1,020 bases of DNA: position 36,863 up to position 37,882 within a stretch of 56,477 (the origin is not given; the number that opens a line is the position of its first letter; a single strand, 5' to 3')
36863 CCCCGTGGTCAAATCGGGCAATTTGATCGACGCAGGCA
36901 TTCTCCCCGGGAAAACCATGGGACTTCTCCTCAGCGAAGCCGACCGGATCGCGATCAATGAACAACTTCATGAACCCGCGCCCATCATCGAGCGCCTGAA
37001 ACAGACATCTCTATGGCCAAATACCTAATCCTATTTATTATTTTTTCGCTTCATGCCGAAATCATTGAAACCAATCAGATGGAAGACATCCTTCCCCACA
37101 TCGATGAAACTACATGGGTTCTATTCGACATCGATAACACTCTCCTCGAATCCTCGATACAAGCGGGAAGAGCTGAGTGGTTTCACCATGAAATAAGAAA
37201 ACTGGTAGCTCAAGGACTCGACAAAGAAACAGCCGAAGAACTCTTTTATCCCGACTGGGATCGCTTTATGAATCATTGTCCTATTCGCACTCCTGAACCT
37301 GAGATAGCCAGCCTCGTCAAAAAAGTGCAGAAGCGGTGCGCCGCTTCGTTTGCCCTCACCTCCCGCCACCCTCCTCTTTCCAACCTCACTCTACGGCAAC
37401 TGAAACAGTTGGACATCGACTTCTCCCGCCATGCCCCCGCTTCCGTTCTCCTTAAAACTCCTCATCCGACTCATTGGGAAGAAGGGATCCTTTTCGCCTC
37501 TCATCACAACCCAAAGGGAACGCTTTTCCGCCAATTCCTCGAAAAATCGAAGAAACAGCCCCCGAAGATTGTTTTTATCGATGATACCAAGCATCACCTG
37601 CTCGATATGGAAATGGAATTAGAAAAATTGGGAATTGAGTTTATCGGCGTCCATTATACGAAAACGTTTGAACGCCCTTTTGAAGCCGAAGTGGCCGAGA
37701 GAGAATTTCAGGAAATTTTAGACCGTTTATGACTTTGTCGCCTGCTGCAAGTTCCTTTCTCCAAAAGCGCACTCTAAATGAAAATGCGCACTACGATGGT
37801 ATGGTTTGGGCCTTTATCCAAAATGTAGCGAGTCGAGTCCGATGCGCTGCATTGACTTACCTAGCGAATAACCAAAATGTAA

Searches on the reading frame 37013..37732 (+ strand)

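Call 62: search_protein_families(library=pfam, max_evalue=0.01, proteins=[window:37013-37732:+])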
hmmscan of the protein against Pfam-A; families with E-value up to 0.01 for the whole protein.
window:37013-37732:+ (239 aa): 3 families
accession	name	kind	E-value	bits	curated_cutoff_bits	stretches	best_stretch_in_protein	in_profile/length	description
PF11019.14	DUF2608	-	6.5e-44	150.7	22.6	1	20-229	2-226/244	Protein of unknown function (DUF2608)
PF03767.20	Acid_phosphat_B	-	0.00013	21.9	27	1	27-137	71-162/230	HAD superfamily, subfamily IIIB (Acid phosphatase)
PF00702.32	Hydrolase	-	0.00047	21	26.4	1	36-192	4-180/191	haloacid dehalogenase-like hydrolase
